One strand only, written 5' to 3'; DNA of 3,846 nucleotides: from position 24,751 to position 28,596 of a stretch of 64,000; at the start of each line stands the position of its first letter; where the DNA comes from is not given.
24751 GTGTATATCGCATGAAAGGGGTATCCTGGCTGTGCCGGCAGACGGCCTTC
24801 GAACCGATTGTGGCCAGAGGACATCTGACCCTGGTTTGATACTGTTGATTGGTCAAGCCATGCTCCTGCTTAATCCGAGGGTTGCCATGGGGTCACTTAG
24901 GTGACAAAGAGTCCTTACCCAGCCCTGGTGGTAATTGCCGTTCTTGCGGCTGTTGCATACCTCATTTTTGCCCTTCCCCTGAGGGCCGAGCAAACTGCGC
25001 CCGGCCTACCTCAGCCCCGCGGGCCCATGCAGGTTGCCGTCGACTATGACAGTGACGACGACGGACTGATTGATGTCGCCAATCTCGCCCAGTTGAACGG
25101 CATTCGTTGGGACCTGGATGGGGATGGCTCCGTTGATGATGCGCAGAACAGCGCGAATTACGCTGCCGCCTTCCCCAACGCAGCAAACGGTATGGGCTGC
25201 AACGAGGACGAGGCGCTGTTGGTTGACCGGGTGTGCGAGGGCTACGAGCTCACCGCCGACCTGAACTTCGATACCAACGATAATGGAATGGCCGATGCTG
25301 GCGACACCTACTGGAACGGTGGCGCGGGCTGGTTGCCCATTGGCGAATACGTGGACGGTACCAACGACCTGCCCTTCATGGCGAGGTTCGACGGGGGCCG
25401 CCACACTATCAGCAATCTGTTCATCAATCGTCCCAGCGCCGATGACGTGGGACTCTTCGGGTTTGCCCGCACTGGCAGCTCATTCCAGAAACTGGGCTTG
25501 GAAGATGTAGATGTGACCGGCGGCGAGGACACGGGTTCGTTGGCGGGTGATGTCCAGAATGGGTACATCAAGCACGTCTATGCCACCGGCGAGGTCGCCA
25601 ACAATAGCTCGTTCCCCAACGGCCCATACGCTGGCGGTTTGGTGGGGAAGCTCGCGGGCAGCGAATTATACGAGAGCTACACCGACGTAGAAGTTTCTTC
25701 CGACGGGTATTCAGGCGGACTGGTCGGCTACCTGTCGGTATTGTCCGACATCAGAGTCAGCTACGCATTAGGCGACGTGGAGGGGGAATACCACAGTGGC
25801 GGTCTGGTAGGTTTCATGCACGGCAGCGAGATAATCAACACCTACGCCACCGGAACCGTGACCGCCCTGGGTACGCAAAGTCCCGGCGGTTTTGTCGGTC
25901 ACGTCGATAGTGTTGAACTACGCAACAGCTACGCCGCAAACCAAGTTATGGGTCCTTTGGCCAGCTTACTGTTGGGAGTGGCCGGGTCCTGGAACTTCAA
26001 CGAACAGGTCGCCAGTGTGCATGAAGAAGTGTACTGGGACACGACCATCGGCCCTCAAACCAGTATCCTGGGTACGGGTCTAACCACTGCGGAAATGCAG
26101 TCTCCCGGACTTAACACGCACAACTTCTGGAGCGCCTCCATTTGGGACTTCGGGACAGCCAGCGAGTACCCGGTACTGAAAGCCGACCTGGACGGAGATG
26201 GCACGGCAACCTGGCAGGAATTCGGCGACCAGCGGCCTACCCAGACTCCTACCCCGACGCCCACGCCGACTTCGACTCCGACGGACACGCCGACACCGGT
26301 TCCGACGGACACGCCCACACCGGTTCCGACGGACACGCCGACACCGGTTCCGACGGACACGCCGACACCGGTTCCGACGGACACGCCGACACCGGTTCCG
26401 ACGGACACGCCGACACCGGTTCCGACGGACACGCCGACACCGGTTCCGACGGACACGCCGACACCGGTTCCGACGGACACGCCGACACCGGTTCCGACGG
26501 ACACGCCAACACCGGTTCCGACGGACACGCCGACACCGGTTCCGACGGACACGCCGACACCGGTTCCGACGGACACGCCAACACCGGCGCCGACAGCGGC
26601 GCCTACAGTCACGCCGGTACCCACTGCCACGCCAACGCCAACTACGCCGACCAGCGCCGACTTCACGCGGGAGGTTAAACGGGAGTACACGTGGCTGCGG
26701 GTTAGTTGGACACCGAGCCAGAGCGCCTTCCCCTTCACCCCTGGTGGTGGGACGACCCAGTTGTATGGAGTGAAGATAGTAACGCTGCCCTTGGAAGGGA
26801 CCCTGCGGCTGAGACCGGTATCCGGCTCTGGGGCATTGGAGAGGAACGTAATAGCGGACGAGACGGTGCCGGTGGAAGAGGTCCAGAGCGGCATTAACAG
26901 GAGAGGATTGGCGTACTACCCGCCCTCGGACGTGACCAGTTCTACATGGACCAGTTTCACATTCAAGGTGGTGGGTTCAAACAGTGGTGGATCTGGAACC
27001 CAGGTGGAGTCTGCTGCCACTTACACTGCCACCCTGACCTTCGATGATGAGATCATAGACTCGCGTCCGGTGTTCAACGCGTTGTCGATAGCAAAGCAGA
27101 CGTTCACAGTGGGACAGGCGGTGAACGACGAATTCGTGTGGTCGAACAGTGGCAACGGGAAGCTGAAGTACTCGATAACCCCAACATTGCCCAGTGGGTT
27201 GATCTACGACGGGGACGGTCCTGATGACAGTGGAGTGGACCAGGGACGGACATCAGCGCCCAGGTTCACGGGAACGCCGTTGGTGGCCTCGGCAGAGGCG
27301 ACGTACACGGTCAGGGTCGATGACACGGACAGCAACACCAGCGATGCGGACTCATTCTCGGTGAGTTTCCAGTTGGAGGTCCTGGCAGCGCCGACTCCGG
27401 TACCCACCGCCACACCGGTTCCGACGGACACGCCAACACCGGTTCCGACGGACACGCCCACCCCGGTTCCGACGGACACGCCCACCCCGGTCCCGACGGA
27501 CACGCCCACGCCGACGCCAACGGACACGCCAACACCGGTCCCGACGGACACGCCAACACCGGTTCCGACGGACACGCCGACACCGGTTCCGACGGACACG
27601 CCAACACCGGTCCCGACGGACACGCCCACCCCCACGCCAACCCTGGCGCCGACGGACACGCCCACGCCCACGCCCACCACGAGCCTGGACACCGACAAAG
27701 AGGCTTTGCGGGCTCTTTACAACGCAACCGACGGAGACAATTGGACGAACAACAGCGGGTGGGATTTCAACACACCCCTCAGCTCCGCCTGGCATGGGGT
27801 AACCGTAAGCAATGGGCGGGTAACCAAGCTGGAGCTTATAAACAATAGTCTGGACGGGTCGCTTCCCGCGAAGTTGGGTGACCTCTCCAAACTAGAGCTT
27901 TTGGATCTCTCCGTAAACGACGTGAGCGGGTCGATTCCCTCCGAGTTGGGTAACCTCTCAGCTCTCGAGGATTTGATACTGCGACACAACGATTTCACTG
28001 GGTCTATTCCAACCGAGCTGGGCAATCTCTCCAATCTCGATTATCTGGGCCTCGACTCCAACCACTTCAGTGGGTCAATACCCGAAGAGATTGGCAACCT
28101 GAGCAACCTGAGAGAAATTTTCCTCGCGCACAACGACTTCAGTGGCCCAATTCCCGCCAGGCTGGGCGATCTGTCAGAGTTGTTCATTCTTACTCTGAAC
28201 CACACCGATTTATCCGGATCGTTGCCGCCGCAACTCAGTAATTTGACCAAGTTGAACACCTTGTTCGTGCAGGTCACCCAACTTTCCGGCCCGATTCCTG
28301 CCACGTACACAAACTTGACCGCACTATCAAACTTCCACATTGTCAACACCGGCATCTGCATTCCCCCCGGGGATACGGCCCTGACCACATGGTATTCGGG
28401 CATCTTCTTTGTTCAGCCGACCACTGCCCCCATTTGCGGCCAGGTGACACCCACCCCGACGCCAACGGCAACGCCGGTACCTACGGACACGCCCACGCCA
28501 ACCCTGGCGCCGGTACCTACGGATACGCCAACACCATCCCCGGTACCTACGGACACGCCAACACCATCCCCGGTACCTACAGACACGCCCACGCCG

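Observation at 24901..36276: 11.4-kb gene for a 3,791-aa mosaic surface protein anchored at both ends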

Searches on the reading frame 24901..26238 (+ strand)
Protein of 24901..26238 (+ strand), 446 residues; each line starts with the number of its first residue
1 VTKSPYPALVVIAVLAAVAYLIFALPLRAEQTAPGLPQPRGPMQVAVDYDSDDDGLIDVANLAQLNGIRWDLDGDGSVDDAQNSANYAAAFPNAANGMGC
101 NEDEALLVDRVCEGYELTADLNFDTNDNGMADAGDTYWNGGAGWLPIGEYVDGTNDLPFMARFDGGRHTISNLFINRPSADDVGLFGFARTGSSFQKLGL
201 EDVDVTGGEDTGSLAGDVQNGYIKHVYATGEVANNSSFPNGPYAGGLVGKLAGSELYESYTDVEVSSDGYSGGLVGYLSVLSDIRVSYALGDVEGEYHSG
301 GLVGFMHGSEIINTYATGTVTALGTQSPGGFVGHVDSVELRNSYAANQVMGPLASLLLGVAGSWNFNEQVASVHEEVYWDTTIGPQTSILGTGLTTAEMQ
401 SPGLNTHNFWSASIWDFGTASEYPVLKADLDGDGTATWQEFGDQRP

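Call 8: search_protein_families(library=pfam, proteins=[window:24901-26238:+], max_evalue=10)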
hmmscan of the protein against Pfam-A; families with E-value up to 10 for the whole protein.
seq(446 aa): 6 families
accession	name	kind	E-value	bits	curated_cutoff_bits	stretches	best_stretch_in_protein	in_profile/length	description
PF07581.17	Glug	-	2.1e-11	43.9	20.5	4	296-321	2-28/28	The GLUG motif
PF08212.18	Lipocalin_2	-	0.17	12.3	24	1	36-93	19-76/146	Lipocalin-like domain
PF14300.12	DMP19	-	0.26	12.3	25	1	283-322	6-43/112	DMP19-like protein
PF00036.39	EF-hand_1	-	0.5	10.5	25.4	1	427-442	8-23/29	EF hand domain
PF13499.12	EF-hand_7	-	7.3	7.5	30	0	49-73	11-32/67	EF-hand domain pair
PF13405.12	EF-hand_6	-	7.8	7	25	0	49-64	9-24/30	EF-hand domain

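Call 10: search_solved_structures(query=window:25033-26238:+, max_evalue=10)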
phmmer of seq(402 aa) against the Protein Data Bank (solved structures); distinct sequences matched with E-value up to 10: 3.
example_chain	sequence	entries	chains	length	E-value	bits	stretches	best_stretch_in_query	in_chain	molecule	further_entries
6xjb_A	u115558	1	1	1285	0.00071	22.4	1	147-277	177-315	Immunoglobulin A1 protease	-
7jgj_A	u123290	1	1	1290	0.00079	22.3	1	147-277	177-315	Immunoglobulin A1 protease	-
6xja_P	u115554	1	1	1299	0.00079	22.3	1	147-277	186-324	Immunoglobulin A1 protease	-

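Call 54: find_homologous_proteins(query=window:25030-26238:+, max_evalue=1e-10)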
Query window:25030-26238:+ (403 aa): 1163 proteins with E <= 1e-10 among 8000 candidates; the best 120 are listed.
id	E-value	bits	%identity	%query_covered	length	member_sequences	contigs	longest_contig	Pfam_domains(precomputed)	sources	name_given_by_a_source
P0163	9.3e-99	350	37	99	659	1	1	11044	-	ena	-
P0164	9.9e-88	314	39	95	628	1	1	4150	PF07581.18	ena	-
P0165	5.2e-83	298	43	99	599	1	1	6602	PF07581.18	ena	-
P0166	1.4e-80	290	38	94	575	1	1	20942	PF07581.18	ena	-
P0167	3.9e-79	285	37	97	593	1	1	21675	PF07581.18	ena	-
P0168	1.1e-75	274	40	95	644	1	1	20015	PF00041.28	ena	-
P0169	7.1e-74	268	38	94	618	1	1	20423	PF07581.18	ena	-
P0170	1.7e-71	260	40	99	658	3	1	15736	-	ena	-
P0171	1.6e-70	257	39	94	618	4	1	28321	PF07581.18,PF00041.28,PF16656.12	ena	-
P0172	8.5e-69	251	43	100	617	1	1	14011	PF25374.1,PF00028.24,PF07581.18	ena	-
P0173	9.6e-69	251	40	97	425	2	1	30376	PF07581.18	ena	-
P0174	1.1e-68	251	43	96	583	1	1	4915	PF07581.18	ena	-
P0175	2.1e-68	250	44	75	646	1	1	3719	PF07581.18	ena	-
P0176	1.3e-67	247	36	94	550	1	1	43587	PF07581.18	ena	-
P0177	2.8e-67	246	42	100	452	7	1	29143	PF07581.18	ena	-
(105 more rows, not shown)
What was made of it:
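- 25030..26238 (+): GLUG cassette 1 (aa 44-446): a pair of EF-hand/dockerin-like DxDxDG loops, a GLUG-repeat beta-helix region, and a closing DLDGDG loop. More than 1,163 homologues at E<=1e-10 (call 54).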

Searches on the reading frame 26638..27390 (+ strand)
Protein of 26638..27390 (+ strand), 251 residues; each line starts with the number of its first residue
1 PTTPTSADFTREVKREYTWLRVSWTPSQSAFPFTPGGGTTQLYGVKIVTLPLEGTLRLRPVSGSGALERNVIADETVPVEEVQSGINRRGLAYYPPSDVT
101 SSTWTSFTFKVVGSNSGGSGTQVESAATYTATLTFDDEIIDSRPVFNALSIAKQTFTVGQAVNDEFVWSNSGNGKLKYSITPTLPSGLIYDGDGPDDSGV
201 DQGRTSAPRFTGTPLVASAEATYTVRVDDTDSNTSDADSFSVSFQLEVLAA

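Call 8: search_protein_families(library=pfam, proteins=[window:26638-27390:+], max_evalue=10)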
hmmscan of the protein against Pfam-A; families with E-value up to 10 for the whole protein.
seq(251 aa): 0 families

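Call 9: search_solved_structures(query=window:26638-27390:+, max_evalue=10)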
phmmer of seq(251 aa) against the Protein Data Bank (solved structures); distinct sequences matched with E-value up to 10: 0.

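Call 13: find_homologous_proteins(query=window:26653-27384:+)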
Query window:26653-27384:+ (244 aa): 1 proteins with E <= 0.001 among 2055 candidates.
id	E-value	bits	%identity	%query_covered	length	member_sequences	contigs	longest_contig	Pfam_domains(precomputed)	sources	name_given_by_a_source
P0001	4.3e-36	143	65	28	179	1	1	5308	-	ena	-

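Call 16: find_encoding_contigs(protein=P0001, flank=10000)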
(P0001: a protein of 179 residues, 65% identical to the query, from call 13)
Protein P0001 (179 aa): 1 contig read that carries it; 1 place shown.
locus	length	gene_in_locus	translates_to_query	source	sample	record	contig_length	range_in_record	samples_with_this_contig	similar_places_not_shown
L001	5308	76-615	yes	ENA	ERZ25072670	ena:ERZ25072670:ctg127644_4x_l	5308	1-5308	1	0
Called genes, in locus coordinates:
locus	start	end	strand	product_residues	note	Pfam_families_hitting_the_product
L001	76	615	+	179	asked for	-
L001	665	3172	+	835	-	-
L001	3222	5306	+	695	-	?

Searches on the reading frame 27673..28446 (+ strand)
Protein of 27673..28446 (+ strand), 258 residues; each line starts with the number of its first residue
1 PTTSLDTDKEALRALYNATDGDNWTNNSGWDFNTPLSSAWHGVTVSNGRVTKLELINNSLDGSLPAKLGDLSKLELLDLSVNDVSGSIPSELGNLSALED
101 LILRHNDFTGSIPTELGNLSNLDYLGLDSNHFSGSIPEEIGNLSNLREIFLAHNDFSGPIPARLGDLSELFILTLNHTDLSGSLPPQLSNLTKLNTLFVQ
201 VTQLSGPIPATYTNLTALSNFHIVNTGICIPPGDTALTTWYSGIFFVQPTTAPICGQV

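Call 8: search_protein_families(library=pfam, proteins=[window:27673-28446:+], max_evalue=10)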
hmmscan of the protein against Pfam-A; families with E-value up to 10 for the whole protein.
seq(258 aa): 7 families
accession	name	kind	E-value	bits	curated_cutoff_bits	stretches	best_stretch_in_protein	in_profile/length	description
PF23598.1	LRR_14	-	7.9e-17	61.5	40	2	62-150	60-145/353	Leucine-rich repeat region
PF00560.39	LRR_1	-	1.2e-16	57.6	20.6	5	121-143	1-23/23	Leucine Rich Repeat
PF13855.12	LRR_8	-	9.3e-13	48.2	27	6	49-108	2-61/61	Leucine rich repeat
PF12799.13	LRR_4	-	7.9e-09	35.9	27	5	121-157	2-40/44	Leucine Rich repeats (2 copies)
PF18805.7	LRR_10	-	0.00075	19.7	30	1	8-55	10-67/67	Leucine-rich repeat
PF24758.1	LRR_At5g56370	-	0.005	17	27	1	48-107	11-72/227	FBD-associated F-box protein At5g56370, LRR repeats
PF23211.1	LRR_LRWD1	-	0.007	16.5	28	2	50-132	23-98/190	Leucine-rich repeat and WD repeat-containing protein 1, LRR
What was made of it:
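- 27673..28446 (+): Plant-type LRR cassette (aa 925-1182) with an N-terminal cap and a C-terminal Cys pair. Pfam LRR_14, LRR_1 and LRR_8 (call 8).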

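Call 70: search_solved_structures(query=window:27673-28446:+, max_evalue=1e-10)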
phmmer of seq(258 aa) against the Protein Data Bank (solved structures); distinct sequences matched with E-value up to 1e-10: 129 (the best 60 are shown).
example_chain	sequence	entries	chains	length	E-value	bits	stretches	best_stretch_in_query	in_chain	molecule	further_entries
6s6q_A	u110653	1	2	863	3.9e-163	544.4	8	49-211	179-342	LRR receptor-like serine/threonine-protein kinase GSO1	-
4mn8_A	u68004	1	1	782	3.6e-137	459.4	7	53-218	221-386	LRR receptor-like serine/threonine-protein kinase FLS2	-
8yaa_A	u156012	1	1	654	1.1e-130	438.1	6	49-210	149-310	MDIS1-interacting receptor like kinase 2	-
9wum_A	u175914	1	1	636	1e-127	428.4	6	33-218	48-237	AT5G25930 protein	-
9w1s_A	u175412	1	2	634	3.7e-122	410.1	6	33-218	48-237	AT5G25930 protein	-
4mna_A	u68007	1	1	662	1.3e-113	382.2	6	56-219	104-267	LRR receptor-like serine/threonine-protein kinase FLS2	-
5ixo_A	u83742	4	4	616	5.9e-108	363.6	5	49-231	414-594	Receptor-like protein kinase 5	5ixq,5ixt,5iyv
5iyx_A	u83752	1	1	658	7.9e-107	359.9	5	49-231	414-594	Receptor-like protein kinase 5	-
8wec_A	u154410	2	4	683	1.2e-105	356.1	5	49-209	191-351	MDIS1-interacting receptor like kinase 2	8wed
5gr8_A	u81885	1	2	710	1.2e-104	352.7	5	54-189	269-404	Leucine-rich repeat receptor-like protein kinase PEPR1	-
7odk_AAA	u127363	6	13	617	1.6e-101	342.5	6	47-197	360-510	Receptor-like protein kinase HSL1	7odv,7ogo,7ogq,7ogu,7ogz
5jfi_A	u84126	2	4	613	3.6e-99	334.8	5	60-194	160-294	Leucine-rich repeat receptor-like protein kinase TDR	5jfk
8web_A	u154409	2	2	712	3.9e-99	334.7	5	49-211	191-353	MDIS1-interacting receptor like kinase 2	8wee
5gr9_B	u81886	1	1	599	2.1e-98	332.3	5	60-192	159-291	Leucine-rich repeat receptor-like protein kinase TDR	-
5gqr_B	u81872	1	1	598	2.3e-98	332.2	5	60-192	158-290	Leucine-rich repeat receptor-like protein kinase TDR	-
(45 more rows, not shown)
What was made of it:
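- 27673..28446 (+): The top PDB sequence hits are all plant LRR receptor-kinase ectodomains, such as GSO1 (3.9e-163) and FLS2 (call 70).
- On Plant-specific-type leucine-rich repeats (Pfam LRR_1, LRR_8, LRR_14): All of the top 40 PDB hits are plant LRR receptors (call 70). Several PDB alignments start in the cap region, at query residues 17-33 (call 70).
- On Sponge-symbiont eukaryotic-like proteins: The domain criterion is met (call 70).
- Closest known: Ectodomains of plant LRR receptor kinases. Same: The top PDB hits reach 3.9e-163, summed over repeats (call 70).
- The LRR cassette is most similar to plant receptor ectodomains (call 70).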
